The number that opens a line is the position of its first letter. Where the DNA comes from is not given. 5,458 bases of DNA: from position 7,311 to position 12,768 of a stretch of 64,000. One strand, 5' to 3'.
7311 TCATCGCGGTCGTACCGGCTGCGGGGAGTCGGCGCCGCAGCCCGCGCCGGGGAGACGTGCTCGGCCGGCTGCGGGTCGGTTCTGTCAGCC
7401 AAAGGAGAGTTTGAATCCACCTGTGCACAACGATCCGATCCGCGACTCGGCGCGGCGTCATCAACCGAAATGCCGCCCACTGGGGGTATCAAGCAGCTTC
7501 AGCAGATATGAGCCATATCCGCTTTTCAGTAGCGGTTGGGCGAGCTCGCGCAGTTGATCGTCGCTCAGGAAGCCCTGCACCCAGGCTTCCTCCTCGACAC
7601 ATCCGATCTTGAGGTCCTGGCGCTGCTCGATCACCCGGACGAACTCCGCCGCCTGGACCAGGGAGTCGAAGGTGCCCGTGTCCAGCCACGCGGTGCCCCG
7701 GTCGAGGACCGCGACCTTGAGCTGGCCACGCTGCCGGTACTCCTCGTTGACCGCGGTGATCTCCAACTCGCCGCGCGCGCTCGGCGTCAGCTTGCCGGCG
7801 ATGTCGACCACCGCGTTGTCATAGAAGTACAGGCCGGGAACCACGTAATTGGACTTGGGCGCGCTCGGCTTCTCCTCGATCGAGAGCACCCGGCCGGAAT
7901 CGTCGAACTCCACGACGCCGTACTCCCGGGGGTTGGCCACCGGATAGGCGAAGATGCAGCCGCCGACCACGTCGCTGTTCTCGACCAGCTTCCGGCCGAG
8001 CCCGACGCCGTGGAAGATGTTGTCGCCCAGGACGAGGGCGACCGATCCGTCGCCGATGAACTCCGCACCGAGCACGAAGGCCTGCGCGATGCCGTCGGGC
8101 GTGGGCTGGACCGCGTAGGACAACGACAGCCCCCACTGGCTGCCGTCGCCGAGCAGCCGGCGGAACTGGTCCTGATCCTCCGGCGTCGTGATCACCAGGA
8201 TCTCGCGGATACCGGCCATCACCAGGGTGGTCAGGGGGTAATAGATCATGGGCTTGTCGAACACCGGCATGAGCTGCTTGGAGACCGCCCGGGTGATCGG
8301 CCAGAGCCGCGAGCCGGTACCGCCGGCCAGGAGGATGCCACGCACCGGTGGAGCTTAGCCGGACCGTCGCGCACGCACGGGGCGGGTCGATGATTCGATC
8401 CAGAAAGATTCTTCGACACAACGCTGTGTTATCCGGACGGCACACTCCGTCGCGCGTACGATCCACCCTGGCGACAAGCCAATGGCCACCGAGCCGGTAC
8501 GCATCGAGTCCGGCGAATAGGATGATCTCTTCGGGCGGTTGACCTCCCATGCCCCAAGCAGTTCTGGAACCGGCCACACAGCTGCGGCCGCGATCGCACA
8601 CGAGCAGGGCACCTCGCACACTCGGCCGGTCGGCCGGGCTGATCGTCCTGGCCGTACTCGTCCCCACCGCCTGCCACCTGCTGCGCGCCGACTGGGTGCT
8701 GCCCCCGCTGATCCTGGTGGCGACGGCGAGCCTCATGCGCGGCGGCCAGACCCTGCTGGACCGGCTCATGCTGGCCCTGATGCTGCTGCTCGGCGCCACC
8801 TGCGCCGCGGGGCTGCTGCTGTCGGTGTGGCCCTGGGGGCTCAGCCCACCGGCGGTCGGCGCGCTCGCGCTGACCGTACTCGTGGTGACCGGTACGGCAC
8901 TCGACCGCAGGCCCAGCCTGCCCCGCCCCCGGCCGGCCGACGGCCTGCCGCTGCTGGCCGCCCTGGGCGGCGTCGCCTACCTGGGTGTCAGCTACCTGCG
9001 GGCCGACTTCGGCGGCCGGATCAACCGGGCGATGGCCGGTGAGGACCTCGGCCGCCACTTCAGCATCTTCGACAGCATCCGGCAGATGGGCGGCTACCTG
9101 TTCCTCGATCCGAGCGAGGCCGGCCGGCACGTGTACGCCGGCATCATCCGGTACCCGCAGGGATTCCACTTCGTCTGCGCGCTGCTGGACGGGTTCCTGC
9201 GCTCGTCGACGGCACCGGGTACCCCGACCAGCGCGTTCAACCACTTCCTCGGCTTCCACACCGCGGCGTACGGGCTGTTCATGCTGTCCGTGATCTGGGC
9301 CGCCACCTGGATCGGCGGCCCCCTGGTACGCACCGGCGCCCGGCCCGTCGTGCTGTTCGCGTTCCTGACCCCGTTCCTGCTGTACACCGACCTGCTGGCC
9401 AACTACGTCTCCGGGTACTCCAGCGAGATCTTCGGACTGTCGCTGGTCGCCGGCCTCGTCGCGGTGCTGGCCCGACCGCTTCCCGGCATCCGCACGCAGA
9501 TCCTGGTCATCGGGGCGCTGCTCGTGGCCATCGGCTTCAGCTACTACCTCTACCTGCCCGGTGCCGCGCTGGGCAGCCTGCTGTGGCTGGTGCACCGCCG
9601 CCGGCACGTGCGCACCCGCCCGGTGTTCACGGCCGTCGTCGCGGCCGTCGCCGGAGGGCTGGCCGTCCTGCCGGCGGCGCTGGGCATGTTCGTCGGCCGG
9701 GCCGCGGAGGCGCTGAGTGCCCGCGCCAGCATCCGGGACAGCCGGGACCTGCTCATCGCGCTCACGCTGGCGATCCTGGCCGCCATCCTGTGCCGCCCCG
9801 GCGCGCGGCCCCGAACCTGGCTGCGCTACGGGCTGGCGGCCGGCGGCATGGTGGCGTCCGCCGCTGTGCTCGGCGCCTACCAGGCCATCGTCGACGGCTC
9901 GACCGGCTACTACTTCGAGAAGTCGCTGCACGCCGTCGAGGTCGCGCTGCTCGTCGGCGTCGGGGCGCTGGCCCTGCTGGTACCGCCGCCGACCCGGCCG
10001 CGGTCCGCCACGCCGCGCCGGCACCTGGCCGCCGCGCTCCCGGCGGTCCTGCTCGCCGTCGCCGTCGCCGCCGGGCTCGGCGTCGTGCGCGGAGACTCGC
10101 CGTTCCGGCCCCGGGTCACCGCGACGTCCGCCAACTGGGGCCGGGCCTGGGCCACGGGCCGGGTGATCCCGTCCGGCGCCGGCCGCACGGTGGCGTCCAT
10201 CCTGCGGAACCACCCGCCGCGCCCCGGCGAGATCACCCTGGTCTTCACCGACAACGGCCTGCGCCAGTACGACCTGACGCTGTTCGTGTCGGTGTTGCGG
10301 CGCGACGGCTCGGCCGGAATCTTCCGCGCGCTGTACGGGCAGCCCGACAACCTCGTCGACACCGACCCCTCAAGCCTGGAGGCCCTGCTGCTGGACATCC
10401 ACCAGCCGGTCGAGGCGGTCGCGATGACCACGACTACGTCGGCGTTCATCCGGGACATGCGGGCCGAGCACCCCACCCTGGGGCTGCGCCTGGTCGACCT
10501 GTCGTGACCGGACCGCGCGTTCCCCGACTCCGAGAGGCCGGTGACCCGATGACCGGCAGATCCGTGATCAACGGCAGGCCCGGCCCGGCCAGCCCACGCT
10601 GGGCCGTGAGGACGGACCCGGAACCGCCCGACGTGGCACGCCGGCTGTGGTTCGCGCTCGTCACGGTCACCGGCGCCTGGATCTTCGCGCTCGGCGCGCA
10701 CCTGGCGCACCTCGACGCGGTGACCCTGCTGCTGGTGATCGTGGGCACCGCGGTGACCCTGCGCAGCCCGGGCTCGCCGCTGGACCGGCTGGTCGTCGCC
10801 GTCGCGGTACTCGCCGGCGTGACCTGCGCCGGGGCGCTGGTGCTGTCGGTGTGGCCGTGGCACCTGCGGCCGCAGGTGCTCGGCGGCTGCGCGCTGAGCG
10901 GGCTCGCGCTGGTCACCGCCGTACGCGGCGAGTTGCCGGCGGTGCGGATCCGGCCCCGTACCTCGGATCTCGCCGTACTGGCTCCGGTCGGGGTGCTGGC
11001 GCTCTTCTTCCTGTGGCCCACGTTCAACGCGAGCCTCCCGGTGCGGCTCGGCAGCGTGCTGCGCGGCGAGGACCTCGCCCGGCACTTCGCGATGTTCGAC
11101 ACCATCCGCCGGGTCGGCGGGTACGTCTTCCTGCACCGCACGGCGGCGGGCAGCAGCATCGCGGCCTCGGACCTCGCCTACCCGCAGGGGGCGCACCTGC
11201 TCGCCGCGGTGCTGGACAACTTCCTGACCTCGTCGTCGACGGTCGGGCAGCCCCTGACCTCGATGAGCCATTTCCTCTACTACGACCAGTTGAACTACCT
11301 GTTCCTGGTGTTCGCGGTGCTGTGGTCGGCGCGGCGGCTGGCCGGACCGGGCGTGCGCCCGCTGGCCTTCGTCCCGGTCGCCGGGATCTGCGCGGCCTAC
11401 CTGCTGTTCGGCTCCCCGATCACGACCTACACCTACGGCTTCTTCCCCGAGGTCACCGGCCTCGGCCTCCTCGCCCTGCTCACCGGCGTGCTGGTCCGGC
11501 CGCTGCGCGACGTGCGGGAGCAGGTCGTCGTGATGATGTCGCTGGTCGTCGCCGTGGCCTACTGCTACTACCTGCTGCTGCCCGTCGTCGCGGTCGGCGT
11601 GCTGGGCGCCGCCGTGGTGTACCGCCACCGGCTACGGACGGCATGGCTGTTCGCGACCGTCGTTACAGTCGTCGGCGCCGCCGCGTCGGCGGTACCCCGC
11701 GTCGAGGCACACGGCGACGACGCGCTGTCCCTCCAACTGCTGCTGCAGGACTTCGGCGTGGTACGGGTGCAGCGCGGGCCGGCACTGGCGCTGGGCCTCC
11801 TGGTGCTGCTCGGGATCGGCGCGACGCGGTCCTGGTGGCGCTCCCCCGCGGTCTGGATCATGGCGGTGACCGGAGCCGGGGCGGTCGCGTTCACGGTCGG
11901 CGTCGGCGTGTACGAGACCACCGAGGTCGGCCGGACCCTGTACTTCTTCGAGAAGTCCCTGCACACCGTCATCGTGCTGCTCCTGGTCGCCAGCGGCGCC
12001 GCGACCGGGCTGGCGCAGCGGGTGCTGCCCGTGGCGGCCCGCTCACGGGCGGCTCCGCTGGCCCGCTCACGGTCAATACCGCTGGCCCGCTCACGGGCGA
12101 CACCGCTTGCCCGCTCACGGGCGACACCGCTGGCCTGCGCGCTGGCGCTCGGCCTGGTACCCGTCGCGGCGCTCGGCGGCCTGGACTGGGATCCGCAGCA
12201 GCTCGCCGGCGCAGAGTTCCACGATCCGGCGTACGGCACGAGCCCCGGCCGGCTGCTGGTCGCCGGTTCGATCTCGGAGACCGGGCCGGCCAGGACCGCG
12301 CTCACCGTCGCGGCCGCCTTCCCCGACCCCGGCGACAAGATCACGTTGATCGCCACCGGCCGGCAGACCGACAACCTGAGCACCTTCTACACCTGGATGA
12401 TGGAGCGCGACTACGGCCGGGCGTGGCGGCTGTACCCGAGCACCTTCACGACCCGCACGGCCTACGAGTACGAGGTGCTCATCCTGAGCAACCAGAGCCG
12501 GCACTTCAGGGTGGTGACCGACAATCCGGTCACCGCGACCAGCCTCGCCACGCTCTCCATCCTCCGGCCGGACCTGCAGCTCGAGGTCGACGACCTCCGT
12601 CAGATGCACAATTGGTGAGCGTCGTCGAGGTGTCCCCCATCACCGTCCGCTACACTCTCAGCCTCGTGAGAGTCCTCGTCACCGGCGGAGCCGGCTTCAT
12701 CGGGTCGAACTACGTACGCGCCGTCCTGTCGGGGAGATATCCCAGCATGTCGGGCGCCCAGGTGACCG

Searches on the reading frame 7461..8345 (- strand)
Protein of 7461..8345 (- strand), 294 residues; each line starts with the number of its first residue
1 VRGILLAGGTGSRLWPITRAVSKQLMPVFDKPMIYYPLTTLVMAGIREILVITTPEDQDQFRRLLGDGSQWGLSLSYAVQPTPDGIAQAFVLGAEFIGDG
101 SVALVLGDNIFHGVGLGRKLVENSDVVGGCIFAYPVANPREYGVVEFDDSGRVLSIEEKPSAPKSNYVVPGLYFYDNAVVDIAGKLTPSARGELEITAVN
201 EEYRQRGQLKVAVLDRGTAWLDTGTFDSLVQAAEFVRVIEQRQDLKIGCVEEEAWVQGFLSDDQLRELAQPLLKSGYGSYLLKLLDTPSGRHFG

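Call 65: search_protein_families(library=pfam, proteins=[window:7461-8345:-], max_evalue=0.001)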
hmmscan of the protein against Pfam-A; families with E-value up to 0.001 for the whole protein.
window:7461-8345:- (294 aa): 2 families
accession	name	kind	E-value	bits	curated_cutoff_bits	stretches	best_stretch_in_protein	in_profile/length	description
PF00483.29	NTP_transferase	-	3.8e-71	240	21.2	1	3-236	2-242/245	Nucleotidyl transferase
PF12804.13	NTP_transf_3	-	1.5e-08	35.4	27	1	3-131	1-118/160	MobA-like NTP transferase domain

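Call 81: search_protein_families(library=ncbifam, proteins=[window:7461-8345:-], max_evalue=1e-10)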
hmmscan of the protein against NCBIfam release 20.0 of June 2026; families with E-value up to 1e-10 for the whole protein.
window:7461-8345:- (294 aa): 12 families
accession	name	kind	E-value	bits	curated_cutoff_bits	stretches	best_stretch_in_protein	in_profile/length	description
TIGR01207.1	rmlA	equivalog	4e-134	446.2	360.65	1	2-285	1-285/286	glucose-1-phosphate thymidylyltransferase RfbA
NF012024.0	PRK15480.1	equivalog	7.8e-119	396.1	588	1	2-285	5-289/292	glucose-1-phosphate thymidylyltransferase RfbA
TIGR01208.1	rmlA_long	equivalog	5.8e-52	176.7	320.25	1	3-258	2-253/353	glucose-1-phosphate thymidylyltransferase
TIGR03992.1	Arch_glmU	subfamily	1.5e-42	145.9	292.1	1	1-258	1-247/393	bifunctional sugar-1-phosphate nucleotidylyltransferase/acetyltransferase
NF041173.1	Sug_nt_acttase_Thmprot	equivalog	1.9e-30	106.1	600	1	1-258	1-247/405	bifunctional sugar-1-phosphate nucleotidylyltransferase/acetyltransferase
NF041313.1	UDPGP_AglF_Halo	equivalog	1.4e-27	96.7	400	1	1-203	1-202/234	UTP--glucose-1-phosphate uridylyltransferase AglF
NF052502.1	man1P_GTase_Rv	exception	4.5e-23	81.7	440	1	3-239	3-234/352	mannose-1-phosphate guanylyltransferase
TIGR01099.1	galU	equivalog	1.1e-19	71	326.8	1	3-55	4-56/261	UTP--glucose-1-phosphate uridylyltransferase GalU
NF045761.1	NAMPUrTaseMurU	equivalog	6.4e-16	58.9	250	1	1-231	1-222/226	N-acetylmuramate alpha-1-phosphate uridylyltransferase MurU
NF049965.1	GlMnHpPGnyltfHddC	equivalog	1.7e-11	44.2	300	1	1-179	1-171/221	D-glycero-D-manno-heptose 1-phosphate guanosyltransferase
NF003670.0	PRK05293.1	equivalog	1.8e-11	43.6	470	0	131-232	152-254/382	glucose-1-phosphate adenylyltransferase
NF009928.0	PRK13389.1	equivalog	2.3e-11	43.4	548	0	7-54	15-62/302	UTP--glucose-1-phosphate uridylyltransferase GalU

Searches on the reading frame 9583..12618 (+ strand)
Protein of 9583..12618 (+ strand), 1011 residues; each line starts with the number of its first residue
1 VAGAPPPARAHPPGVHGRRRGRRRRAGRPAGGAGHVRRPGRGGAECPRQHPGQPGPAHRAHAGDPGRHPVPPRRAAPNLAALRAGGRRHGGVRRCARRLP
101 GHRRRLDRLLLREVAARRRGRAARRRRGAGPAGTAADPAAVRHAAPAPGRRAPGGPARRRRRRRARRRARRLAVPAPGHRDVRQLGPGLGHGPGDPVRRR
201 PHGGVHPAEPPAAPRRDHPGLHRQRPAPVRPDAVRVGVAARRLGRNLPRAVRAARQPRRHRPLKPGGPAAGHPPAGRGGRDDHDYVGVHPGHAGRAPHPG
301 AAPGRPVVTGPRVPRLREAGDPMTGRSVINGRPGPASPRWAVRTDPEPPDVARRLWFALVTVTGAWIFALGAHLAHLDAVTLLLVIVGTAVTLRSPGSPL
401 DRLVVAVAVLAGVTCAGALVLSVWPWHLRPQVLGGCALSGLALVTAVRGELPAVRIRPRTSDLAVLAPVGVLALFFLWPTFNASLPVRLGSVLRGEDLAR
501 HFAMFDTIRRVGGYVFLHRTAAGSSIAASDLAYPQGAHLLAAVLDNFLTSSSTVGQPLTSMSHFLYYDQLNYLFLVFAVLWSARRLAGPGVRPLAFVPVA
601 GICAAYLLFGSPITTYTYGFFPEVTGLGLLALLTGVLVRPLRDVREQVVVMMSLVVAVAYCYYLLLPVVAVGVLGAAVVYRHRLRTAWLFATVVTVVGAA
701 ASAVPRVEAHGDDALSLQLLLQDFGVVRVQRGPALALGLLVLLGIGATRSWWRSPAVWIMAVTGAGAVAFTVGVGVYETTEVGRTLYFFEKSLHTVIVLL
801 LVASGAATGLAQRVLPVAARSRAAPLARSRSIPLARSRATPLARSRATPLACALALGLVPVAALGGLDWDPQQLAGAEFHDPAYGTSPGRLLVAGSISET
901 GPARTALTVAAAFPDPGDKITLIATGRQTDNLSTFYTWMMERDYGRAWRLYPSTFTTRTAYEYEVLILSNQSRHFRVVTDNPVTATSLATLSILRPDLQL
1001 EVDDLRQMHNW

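Call 65: search_protein_families(library=pfam, proteins=[window:9583-12618:+], max_evalue=0.001)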
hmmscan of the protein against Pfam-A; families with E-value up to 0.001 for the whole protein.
window:9583-12618:+ (1011 aa): 1 family
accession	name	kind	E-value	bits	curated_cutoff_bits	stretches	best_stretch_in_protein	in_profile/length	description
PF04341.17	DUF485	-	0.00081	19.8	28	0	641-701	9-67/88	Protein of unknown function, DUF485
